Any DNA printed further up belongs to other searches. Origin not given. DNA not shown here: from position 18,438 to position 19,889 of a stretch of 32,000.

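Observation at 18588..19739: Stand-alone YcaO with no visible partner protein, acting on Cys-free substrates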

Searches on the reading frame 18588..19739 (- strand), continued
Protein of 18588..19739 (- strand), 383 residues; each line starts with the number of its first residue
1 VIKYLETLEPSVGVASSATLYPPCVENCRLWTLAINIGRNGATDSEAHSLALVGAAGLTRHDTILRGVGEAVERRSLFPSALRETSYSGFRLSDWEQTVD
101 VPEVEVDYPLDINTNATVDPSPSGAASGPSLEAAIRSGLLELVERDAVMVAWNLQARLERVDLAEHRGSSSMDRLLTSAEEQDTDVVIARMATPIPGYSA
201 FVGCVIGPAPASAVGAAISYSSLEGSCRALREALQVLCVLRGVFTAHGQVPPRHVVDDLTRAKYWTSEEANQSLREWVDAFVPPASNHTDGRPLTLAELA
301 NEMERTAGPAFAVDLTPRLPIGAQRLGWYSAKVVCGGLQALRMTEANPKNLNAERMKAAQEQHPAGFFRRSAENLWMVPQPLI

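Call 33: search_protein_families(library=ncbifam, proteins=[window:18588-19739:-, L050:6763-7569:+], max_evalue=0.01)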
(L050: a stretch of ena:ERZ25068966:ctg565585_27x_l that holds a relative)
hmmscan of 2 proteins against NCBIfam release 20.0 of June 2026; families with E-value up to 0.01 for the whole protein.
window:18588-19739:- (383 aa): 3 families
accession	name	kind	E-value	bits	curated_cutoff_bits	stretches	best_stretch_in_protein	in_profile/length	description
TIGR03604.1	TOMM_cyclo_SagD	subfamily_domain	7.3e-23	81.1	219.25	1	97-381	86-375/377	thiazole/oxazole-forming peptide maturase, SagD family component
TIGR03266.1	methan_mark_1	equivalog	2.3e-07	30.1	365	1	96-191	126-220/376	YcaO-related McrA-glycine thioamidation protein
TIGR00702.1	TIGR00702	domain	0.0062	15.6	75.65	0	97-191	128-223/377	YcaO-type kinase domain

L050:6763-7569:+ (268 aa): 21 families
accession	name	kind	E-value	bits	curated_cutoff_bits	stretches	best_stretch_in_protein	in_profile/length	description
NF041820.1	daptide_MTase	equivalog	1.4e-53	181.9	175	1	24-251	4-236/243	daptide-type RiPP biosynthesis methyltransferase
NF043040.1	corrin_prot_MT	hypoth_equivalog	8.4e-14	51.5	180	1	47-163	33-147/216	corrinoid protein-associated methyltransferase CpaM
NF001241.0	PRK00216.1-2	equivalog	5.9e-06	26.1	327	1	55-164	51-148/231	demethylmenaquinone methyltransferase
NF040538.1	methyl_ArsM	equivalog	1.5e-05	24.4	500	1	125-178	171-225/356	arsinothricin biosynthesis methyltransferase ArsM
TIGR02072.1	BioC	equivalog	2.6e-05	24.1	184.95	1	57-167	36-136/244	malonyl-ACP O-methyltransferase BioC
NF000499.2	Erm23S_rRNA_broad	equivalog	6.2e-05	22.5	212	1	47-99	14-67/244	23S ribosomal RNA methyltransferase Erm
NF010703.0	PRK14103.1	equivalog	6.6e-05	22.4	320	1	54-162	28-123/256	trans-aconitate 2-methyltransferase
TIGR01934.1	MenG_MenH_UbiE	subfamily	0.00029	20.2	158.35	1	55-163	39-141/223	ubiquinone/menaquinone biosynthesis methyltransferase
TIGR02469.1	CbiT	equivalog_domain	0.00039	20.7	78.3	1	56-165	20-122/124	precorrin-6Y C5,15-methyltransferase (decarboxylating) subunit CbiT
NF011995.0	PRK15451.1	equivalog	0.00073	19.1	285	1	78-164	83-163/247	carboxy-S-adenosyl-L-methionine synthase CmoA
NF041658.1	ornithlipidmtase_OlsG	equivalog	0.00081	19.2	350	1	58-161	43-147/191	ornithine lipid N-methyltransferase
NF051855.1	GlySarMtaseBact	equivalog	0.00088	19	350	1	54-196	51-192/259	glycine/sarcosine N-methyltransferase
NF045667.1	MTase_DVU1556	equivalog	0.0016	17.9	155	1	54-173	21-129/213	DVU_1556 family methyltransferase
NF000058.2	Erm41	exception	0.0023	17.9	350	1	53-96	28-72/173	23S rRNA (adenine(2058)-N(6))-methyltransferase Erm(41)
NF007610.0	PRK10258.1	equivalog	0.0034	16.7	342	1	31-165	17-140/251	malonyl-ACP O-methyltransferase BioC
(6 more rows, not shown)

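Call 34: predict_structure(alignment_id=A1)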
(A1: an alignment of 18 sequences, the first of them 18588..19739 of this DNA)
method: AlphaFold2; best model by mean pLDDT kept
length: 383 residues; sequences in the alignment: 18
mean_pLDDT: 89.0   pTM: 0.90
mean pLDDT of the five models: 89.0, 88.6, 88.0, 87.3, 87.1
residues with pLDDT >= 90: 267; 70-90: 89; 50-70: 18; < 50: 9
segments of 3 or more residues with pLDDT < 50: 41-49
pLDDT, mean of each block of 10 residues (from residue 1): 88 94 87 85 45 91 95 90 83 88 86 63 93 97 95 94 92 95 94 93 90 95 97 94 91 87 93 94 85 94 92 95 96 93 80 91 91 79 85
secondary structure, 60 per line:
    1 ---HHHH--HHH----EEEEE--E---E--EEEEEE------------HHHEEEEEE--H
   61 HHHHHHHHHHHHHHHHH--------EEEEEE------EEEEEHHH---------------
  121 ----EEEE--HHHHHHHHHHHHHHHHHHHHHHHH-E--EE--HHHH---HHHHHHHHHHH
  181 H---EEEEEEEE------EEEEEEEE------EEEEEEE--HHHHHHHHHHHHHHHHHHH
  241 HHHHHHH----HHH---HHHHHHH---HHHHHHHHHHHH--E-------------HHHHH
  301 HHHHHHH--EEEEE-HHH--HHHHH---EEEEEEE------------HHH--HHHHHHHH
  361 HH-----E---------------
elements in order: H4-7 E17-21 E31-36 E52-57 H60-77 E86-91 E98-102 E125-128 H131-154 H163-166 H170-181 E185-192 E199-206 E213-219 H222-247 H258-264 H268-279 H296-307 E310-314 H321-325 E329-335 H353-362

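Call 37: fold_search(model_id=the predicted structure, library=pdb)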
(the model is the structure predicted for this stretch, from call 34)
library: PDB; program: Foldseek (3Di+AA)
matches with E <= 10: 393; with E <= 0.001: 41
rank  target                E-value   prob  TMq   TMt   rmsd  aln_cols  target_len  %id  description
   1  4v1v_A                9.9e-14  1.00  0.69  0.37   6.0       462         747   17  Heterocyclase in complex with substrate and Cofactor (released 2015-01-14)
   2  6cib_E                1.5e-13  1.00  0.64  0.68   4.8       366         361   17  The structure of YcaO from Methanopyrus kandleri bound with AMPPCP and Mg2+ (released 2018-03-21)
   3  6ci7_C                2.4e-13  1.00  0.62  0.65   5.0       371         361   17  The structure of YcaO from Methanopyrus kandleri bound with AMPPCP and Mg2+ (released 2018-03-21)
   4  6ci7_F                3.8e-13  1.00  0.63  0.66   5.0       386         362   18  The structure of YcaO from Methanopyrus kandleri bound with AMPPCP and Mg2+ (released 2018-03-21)
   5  4v1u_B                4.6e-13  1.00  0.70  0.38   5.2       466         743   16  Heterocyclase in complex with substrate and Cofactor (released 2015-01-14)
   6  6ci7_D                4.8e-13  1.00  0.61  0.64   5.6       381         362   19  The structure of YcaO from Methanopyrus kandleri bound with AMPPCP and Mg2+ (released 2018-03-21)
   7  6cib_A                5.7e-13  1.00  0.61  0.64   5.5       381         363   18  The structure of YcaO from Methanopyrus kandleri bound with AMPPCP and Mg2+ (released 2018-03-21)
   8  6ci7_A                5.7e-13  1.00  0.62  0.65   5.4       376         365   16  The structure of YcaO from Methanopyrus kandleri bound with AMPPCP and Mg2+ (released 2018-03-21)
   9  4v1v_B                6.0e-13  1.00  0.66  0.36   5.0       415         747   17  Heterocyclase in complex with substrate and Cofactor (released 2015-01-14)
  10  4v1t_A                6.0e-13  1.00  0.68  0.37   6.0       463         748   17  Heterocyclase in complex with substrate and Cofactor (released 2015-01-14)
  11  6ci7_B                6.4e-13  1.00  0.62  0.65   5.5       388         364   18  The structure of YcaO from Methanopyrus kandleri bound with AMPPCP and Mg2+ (released 2018-03-21)
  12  6cib_D                1.6e-12  1.00  0.62  0.66   5.0       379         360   17  The structure of YcaO from Methanopyrus kandleri bound with AMPPCP and Mg2+ (released 2018-03-21)
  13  6cib_C                1.8e-12  1.00  0.61  0.65   5.1       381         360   17  The structure of YcaO from Methanopyrus kandleri bound with AMPPCP and Mg2+ (released 2018-03-21)
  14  4v1u_A                2.1e-12  1.00  0.71  0.39   6.1       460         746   18  Heterocyclase in complex with substrate and Cofactor (released 2015-01-14)
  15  4v1t_B                3.5e-12  1.00  0.61  0.33   5.9       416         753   16  Heterocyclase in complex with substrate and Cofactor (released 2015-01-14)
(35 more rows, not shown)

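Call 38: list_cluster_members(proteins=[window:18588-19739:-, P0002, P0003, P0004])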
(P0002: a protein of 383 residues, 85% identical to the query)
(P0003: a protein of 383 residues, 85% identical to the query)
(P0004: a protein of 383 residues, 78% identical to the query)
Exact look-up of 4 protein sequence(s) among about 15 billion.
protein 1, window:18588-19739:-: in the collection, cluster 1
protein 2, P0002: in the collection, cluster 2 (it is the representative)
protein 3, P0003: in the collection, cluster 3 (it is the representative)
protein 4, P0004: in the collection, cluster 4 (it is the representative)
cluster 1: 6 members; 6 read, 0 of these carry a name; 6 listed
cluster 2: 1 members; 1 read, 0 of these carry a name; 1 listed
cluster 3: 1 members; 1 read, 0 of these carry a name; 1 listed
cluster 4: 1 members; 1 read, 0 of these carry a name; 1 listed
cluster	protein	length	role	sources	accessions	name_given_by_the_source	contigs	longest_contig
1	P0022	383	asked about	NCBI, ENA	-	-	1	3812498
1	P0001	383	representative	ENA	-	-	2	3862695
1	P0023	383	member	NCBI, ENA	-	-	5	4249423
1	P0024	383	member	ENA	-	-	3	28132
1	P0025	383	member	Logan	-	-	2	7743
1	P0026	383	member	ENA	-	-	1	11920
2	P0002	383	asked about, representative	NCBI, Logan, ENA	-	-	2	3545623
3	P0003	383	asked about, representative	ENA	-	-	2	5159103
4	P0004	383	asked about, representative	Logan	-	-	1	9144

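Call 47: search_protein_representatives(protein=window:18588-19739:-)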
Query: 383 residues. Proteins with E-value up to 0.001 (for the whole library): 417; up to 1e-10: 113; up to 1e-30: 40. The best 150 are listed.
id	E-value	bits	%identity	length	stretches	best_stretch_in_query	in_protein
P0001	6.8e-234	792.0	93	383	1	1-383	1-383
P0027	1.3e-43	165.9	40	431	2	87-362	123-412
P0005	9.6e-43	163.1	79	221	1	176-276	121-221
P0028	2.0e-41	158.7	34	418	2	78-362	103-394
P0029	1.4e-40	156.0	40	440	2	99-347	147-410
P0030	5.3e-40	154.0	41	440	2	97-348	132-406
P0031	8.7e-40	153.3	34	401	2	99-351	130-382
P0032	1.5e-39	152.6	38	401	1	3-361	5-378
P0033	2.8e-39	151.7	34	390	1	5-383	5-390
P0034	5.2e-39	150.8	34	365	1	4-350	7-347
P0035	5.7e-39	150.6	40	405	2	96-369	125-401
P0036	6.8e-39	150.4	38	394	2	78-347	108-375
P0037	2.0e-37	145.6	37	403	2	87-361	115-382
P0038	2.9e-37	145.0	36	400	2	87-348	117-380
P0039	4.4e-37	144.4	38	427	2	87-363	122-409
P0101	1.6e-21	93.2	32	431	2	112-364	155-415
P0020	1.4e-19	86.9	36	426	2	118-346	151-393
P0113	6.9e-17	78.0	34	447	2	88-345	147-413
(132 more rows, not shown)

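Call 51: find_encoding_contigs(protein=P0020, flank=10000, max_places=1)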
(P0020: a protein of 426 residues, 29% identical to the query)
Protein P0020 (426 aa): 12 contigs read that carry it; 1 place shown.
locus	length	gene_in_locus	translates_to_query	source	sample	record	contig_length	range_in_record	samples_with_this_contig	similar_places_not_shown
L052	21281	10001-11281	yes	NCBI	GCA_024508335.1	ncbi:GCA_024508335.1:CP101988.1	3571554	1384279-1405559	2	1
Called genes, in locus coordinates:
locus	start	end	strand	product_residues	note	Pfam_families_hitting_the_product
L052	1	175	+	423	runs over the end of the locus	PF00202:Aminotran_3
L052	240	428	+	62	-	-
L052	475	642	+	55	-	-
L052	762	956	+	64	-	PF07291:MauE (weak)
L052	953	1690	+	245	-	PF00005:ABC_tran, PF13304:AAA_21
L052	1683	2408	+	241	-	-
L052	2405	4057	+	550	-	-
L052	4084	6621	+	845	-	PF25816:RamC_N, PF00069:Pkinase, PF01636:APH (weak), PF05147:LANC_like (faint)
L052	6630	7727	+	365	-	PF00535:Glycos_transf_2, PF10111:Glyco_tranf_2_2 (weak), PF13641:Glyco_tranf_2_3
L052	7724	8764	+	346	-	-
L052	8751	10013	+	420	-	PF00465:Fe-ADH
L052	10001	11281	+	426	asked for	PF02624:YcaO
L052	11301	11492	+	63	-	-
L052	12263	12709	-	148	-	-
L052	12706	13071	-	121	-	-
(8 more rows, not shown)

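Call 52: find_encoding_contigs(protein=P0018, flank=10000, max_places=1)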
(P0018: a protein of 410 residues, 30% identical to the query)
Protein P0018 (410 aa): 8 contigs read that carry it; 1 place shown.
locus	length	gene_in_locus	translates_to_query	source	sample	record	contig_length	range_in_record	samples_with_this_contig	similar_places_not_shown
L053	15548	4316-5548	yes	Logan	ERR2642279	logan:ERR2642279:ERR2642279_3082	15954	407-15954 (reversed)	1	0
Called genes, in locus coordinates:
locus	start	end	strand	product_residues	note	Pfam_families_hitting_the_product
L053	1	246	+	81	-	?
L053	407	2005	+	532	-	-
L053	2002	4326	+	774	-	PF25816:RamC_N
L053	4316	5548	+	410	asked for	PF02624:YcaO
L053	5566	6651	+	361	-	PF08240:ADH_N, PF13602:ADH_zinc_N_2 (faint)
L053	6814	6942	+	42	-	-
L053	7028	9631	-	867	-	PF00343:Phosphorylase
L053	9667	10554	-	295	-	PF21088:MS_channel_1st, PF00924:MS_channel_2nd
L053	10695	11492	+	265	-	PF01182:Glucosamine_iso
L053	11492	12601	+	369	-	PF07969:Amidohydro_3 (faint), PF01979:Amidohydro_1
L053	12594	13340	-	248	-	PF02146:SIR2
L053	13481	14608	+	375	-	PF02595:Gly_kinase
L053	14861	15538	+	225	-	-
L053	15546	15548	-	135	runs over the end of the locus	?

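Call 53: find_encoding_contigs(protein=P0032, flank=10000, max_places=1)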
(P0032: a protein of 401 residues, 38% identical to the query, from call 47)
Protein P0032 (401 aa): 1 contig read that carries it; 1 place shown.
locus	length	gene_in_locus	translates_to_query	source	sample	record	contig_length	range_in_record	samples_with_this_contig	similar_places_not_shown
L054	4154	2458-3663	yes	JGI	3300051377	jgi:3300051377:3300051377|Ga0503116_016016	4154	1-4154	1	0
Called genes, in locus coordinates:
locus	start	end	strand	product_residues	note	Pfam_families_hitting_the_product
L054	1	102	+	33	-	?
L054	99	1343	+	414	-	PF00202:Aminotran_3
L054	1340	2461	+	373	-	PF00465:Fe-ADH, PF13685:Fe-ADH_2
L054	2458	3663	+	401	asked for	PF02624:YcaO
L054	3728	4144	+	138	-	-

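Call 60: find_encoding_contigs(protein=window:18588-19739:-, flank=1000, max_places=3)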
Protein window:18588-19739:- (383 aa): no gene with exactly this product is on record in the collection.

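Call 61: find_encoding_contigs(protein=P0002, flank=10000, max_places=2)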
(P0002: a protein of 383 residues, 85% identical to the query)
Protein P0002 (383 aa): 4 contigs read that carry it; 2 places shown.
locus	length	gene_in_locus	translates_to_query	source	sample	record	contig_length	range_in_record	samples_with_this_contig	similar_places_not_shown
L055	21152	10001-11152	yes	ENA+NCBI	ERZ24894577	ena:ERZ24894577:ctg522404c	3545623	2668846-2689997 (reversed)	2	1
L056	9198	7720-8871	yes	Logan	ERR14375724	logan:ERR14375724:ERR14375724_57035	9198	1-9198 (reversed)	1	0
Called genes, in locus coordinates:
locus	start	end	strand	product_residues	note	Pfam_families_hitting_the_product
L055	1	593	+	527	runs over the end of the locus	PF01555:N6_N4_Mtase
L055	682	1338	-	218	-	-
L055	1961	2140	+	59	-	-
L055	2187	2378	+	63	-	-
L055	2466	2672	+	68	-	-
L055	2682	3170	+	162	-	PF00005:ABC_tran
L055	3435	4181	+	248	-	-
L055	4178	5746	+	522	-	-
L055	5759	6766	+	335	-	-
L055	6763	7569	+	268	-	PF13489:Methyltransf_23 (weak), PF13649:Methyltransf_25, PF13847:Methyltransf_31 (weak), PF08241:Methyltransf_11, PF08242:Methyltransf_12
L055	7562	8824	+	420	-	PF00202:Aminotran_3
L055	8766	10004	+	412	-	PF00465:Fe-ADH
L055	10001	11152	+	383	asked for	PF02624:YcaO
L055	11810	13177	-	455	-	-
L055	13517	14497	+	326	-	PF13793:Pribosyltran_N, PF00156:Pribosyltran, PF14572:Pribosyl_synth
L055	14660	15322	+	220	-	PF01386:Ribosomal_L25p, PF14693:Ribosomal_TL5_C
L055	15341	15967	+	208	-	PF01195:Pept_tRNA_hydro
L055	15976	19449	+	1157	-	PF17757:UvrB_inter, PF02559:CarD_TRCF_RID, PF00270:DEAD, PF04851:ResIII, PF00271:Helicase_C, PF03461:TRCF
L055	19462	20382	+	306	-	PF13616:Rotamase_3, PF00639:Rotamase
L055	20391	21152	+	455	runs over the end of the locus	PF00590:TP_methylase, PF03819:MazG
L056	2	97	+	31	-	?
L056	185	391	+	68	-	-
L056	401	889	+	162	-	PF00005:ABC_tran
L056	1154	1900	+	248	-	-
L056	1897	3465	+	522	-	-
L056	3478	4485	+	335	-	-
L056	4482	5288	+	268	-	PF13489:Methyltransf_23 (weak), PF13649:Methyltransf_25, PF13847:Methyltransf_31 (weak), PF08241:Methyltransf_11, PF08242:Methyltransf_12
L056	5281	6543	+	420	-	PF00202:Aminotran_3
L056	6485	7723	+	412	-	PF00465:Fe-ADH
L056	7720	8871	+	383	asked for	PF02624:YcaO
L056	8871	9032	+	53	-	-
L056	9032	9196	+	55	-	?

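Call 63: find_encoding_contigs(protein=P0101, flank=8000, max_places=1)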
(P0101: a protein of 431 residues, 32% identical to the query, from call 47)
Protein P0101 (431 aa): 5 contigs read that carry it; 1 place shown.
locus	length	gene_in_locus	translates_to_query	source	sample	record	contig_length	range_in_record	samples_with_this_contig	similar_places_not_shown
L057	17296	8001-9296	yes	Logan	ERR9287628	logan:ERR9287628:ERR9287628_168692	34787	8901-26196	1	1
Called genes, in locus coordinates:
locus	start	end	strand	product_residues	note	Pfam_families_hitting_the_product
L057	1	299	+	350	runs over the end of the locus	PF00356:LacI, PF00532:Peripla_BP_1, PF13407:Peripla_BP_4, PF13377:Peripla_BP_3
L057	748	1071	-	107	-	-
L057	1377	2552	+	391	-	PF01734:Patatin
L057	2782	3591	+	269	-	PF03721:UDPG_MGDP_dh_N, PF00984:UDPG_MGDP_dh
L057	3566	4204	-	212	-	-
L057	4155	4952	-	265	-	PF08889:WbqC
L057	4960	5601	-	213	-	PF02585:PIG-L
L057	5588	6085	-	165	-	PF00293:NUDIX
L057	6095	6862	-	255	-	PF00535:Glycos_transf_2, PF13641:Glyco_tranf_2_3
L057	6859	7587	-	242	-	PF08241:Methyltransf_11, PF13649:Methyltransf_25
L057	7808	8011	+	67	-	-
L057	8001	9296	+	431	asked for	PF02624:YcaO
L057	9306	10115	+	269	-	PF00881:Nitroreductase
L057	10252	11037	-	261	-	-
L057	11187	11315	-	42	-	-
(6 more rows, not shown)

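Call 64: find_encoding_contigs(protein=P0113, flank=8000, max_places=1)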
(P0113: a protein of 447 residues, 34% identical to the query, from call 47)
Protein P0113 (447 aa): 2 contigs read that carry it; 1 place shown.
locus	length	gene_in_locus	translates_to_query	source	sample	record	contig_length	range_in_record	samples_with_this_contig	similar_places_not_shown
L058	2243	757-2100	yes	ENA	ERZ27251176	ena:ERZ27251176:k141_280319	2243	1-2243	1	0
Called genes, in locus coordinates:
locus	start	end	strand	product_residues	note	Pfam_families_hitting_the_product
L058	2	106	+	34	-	?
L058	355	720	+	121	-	-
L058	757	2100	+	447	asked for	PF02624:YcaO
